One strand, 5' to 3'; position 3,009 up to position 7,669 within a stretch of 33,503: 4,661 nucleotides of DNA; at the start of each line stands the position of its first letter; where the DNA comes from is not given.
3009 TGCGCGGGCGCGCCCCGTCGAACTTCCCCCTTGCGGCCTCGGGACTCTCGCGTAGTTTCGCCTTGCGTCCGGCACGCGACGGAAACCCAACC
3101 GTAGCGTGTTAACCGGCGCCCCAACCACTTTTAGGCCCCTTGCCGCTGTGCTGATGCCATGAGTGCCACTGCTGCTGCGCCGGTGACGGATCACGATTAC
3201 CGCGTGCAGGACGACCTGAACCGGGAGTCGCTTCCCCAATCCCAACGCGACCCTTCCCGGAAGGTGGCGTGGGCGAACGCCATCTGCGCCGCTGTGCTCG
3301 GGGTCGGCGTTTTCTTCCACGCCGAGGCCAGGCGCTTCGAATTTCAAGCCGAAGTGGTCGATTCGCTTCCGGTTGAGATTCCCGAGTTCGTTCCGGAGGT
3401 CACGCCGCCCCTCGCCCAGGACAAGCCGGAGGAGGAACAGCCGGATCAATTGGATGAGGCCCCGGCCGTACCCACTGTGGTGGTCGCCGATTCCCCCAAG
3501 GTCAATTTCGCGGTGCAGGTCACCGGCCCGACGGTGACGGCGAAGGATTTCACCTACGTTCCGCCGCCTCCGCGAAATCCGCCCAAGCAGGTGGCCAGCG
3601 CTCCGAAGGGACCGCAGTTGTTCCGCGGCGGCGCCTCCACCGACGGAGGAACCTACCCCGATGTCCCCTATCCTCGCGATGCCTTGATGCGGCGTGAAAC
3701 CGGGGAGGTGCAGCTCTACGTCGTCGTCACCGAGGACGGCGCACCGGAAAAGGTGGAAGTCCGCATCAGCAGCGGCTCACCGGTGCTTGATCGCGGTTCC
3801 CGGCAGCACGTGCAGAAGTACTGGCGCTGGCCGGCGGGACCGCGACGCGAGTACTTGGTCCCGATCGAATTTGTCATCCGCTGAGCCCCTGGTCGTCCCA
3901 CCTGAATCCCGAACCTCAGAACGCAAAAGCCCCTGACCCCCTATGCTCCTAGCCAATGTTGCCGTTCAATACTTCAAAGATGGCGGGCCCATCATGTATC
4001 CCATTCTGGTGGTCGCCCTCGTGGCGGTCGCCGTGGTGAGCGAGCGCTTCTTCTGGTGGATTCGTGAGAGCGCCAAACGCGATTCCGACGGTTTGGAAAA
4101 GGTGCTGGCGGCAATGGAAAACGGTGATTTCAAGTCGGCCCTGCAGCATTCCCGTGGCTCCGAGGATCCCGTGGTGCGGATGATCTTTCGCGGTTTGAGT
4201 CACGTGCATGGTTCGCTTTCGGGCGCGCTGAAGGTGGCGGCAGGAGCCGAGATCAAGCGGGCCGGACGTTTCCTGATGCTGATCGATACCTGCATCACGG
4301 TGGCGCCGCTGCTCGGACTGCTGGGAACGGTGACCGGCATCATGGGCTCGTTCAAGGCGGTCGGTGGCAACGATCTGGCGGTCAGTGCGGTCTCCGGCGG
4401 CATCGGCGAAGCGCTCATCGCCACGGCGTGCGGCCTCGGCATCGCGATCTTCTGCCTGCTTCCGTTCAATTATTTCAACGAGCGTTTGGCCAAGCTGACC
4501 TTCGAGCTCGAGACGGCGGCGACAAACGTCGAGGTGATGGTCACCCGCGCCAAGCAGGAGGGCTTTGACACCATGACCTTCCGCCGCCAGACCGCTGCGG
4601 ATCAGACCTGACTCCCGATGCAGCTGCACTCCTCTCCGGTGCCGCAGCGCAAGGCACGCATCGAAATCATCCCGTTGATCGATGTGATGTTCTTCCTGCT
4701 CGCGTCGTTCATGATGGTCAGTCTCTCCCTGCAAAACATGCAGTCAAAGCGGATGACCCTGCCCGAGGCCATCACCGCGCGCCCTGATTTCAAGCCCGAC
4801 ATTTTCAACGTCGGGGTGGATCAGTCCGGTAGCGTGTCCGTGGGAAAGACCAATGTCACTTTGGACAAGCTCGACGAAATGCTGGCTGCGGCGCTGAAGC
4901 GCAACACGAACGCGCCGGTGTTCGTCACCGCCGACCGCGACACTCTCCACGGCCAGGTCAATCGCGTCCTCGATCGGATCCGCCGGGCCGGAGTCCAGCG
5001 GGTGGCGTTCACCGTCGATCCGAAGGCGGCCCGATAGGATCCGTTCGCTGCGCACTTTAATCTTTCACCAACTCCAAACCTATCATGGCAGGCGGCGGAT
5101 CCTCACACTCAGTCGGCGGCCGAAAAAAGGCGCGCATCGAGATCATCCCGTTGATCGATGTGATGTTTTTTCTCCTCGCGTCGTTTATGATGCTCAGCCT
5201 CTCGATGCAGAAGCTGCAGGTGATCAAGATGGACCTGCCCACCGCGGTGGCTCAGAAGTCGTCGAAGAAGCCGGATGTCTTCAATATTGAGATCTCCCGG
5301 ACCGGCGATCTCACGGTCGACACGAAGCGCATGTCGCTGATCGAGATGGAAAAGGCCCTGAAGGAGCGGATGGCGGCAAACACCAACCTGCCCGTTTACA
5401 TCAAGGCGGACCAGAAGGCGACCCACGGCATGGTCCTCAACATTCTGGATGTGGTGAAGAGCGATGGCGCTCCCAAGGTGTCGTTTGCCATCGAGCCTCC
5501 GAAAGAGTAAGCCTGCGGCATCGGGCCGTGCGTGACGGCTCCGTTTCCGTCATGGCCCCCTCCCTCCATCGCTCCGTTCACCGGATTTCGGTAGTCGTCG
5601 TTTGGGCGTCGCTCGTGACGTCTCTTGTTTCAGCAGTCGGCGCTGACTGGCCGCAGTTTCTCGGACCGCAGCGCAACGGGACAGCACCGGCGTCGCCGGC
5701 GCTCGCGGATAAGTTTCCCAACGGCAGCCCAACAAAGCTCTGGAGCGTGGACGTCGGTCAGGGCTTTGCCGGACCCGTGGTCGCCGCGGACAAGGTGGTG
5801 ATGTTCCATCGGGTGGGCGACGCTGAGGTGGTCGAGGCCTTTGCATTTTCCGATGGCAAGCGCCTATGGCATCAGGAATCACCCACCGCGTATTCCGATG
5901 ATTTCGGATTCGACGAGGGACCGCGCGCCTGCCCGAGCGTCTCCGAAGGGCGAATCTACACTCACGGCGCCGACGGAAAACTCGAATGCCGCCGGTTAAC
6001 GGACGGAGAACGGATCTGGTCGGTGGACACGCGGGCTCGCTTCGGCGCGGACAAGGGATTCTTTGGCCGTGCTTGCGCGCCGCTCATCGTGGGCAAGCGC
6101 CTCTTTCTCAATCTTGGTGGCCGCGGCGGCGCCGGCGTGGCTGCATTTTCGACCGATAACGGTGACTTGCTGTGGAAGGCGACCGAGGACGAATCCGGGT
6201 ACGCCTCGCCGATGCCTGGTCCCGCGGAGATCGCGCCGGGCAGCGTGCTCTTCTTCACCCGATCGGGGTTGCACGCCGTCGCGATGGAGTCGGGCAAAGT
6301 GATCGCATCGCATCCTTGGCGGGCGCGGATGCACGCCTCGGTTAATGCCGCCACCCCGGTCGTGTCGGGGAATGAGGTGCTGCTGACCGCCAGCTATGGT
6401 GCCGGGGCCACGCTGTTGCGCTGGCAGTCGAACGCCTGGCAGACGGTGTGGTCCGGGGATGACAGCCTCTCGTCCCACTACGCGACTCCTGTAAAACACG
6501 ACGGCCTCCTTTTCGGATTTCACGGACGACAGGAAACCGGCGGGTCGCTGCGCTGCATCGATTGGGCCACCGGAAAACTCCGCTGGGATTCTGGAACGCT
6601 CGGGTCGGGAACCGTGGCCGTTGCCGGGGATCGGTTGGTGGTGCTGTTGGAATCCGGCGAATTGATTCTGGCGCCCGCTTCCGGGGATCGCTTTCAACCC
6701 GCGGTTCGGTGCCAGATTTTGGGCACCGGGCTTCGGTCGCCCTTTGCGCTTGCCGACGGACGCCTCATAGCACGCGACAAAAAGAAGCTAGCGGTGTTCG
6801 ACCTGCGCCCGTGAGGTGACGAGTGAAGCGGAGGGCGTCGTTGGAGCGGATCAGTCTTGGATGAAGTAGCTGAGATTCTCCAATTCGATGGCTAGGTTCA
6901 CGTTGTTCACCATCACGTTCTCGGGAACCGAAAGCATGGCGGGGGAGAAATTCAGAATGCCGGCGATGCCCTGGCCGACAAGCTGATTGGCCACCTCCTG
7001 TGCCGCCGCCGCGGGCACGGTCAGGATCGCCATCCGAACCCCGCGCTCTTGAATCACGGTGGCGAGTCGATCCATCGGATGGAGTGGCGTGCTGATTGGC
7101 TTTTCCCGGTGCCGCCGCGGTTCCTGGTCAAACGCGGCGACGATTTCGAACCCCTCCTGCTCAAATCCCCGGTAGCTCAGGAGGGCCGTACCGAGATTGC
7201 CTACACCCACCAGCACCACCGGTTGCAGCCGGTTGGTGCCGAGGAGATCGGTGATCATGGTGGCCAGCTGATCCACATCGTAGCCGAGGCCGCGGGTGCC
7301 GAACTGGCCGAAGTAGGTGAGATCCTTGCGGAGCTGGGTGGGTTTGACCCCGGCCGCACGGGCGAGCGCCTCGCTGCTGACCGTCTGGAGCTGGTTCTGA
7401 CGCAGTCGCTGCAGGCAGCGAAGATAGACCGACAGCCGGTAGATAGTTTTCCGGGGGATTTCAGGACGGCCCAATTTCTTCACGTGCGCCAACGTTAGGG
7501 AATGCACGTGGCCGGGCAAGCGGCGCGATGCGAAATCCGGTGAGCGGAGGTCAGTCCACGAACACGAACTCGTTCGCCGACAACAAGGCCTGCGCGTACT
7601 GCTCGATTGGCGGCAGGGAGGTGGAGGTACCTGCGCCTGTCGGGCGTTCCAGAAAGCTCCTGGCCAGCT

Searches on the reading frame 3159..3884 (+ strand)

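Call 10: search_protein_families(library=pfam, proteins=[window:3159-3884:+], max_evalue=0.0001)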
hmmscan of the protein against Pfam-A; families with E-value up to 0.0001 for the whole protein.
window:3159-3884:+ (241 aa): 1 family
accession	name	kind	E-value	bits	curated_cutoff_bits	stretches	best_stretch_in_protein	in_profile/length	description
PF03544.19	TonB_C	-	3.4e-14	53.5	24.6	1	169-239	3-78/79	Gram-negative bacterial TonB protein C-terminal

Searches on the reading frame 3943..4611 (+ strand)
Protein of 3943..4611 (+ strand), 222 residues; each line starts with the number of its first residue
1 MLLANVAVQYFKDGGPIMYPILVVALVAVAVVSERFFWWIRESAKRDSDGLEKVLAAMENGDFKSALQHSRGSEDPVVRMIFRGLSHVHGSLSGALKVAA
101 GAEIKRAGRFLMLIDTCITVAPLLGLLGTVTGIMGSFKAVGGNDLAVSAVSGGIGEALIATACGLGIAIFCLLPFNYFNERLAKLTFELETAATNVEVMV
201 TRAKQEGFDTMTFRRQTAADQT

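Call 10: search_protein_families(library=pfam, proteins=[window:3943-4611:+], max_evalue=0.0001)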
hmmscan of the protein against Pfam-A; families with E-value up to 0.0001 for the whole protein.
window:3943-4611:+ (222 aa): 1 family
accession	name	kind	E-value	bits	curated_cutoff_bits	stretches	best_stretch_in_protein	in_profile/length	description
PF01618.21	MotA_ExbB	-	1.2e-25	90.1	22.9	1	82-190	11-126/127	MotA/TolQ/ExbB proton channel family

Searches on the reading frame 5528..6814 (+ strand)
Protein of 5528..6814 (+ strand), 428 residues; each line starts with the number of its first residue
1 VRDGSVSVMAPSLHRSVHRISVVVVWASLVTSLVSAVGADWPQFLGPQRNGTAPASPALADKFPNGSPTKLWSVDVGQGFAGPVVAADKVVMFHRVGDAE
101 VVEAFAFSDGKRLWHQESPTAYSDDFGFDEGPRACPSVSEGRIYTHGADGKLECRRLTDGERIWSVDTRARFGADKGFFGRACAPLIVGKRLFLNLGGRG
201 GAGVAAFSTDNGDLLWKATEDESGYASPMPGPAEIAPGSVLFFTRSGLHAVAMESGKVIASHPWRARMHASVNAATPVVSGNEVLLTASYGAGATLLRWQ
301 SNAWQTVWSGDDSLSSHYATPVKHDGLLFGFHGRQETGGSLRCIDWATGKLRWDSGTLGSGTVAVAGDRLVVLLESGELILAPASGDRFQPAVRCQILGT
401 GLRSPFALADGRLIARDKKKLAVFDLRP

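Call 10: search_protein_families(library=pfam, proteins=[window:5528-6814:+], max_evalue=0.0001)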
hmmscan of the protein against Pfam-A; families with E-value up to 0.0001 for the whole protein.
window:5528-6814:+ (428 aa): 3 families
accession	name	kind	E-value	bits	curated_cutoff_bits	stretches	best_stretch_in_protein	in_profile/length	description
PF13360.13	PQQ_2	-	2.1e-25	90.2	27.6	1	100-329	3-211/233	Outer membrane protein assembly factor BamB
PF13570.13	Beta-prop_ACSF4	-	3.1e-06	27.2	133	1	134-355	55-251/329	Beta-alanine-activating enzyme, beta-propeller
PF01011.28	PQQ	-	5.3e-05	22.6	26.7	0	67-121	526-579/595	Glucose/ethanol/alcohol dehydrogenase, beta-propeller domain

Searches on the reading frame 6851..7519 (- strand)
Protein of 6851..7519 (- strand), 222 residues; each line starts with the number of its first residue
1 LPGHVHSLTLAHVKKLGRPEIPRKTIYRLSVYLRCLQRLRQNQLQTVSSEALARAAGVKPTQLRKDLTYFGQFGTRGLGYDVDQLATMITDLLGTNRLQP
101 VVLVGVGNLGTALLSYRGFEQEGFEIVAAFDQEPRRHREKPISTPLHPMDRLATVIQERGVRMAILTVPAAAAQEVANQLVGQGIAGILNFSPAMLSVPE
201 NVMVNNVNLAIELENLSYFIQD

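Call 10: search_protein_families(library=pfam, proteins=[window:6851-7519:-], max_evalue=0.0001)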
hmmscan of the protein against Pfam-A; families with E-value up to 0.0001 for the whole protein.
window:6851-7519:- (222 aa): 3 families
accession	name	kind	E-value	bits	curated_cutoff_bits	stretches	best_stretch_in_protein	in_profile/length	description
PF06971.19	Put_DNA-bind_N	-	2.2e-17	63.3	27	1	20-67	1-48/49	Putative DNA-binding protein N-terminus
PF02629.25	CoA_binding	-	2.7e-15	57.3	22.3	1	99-193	4-96/97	CoA binding domain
PF01408.29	GFO_IDH_MocA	-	8.1e-05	23.7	24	0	101-186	3-88/120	Oxidoreductase family, NAD-binding Rossmann fold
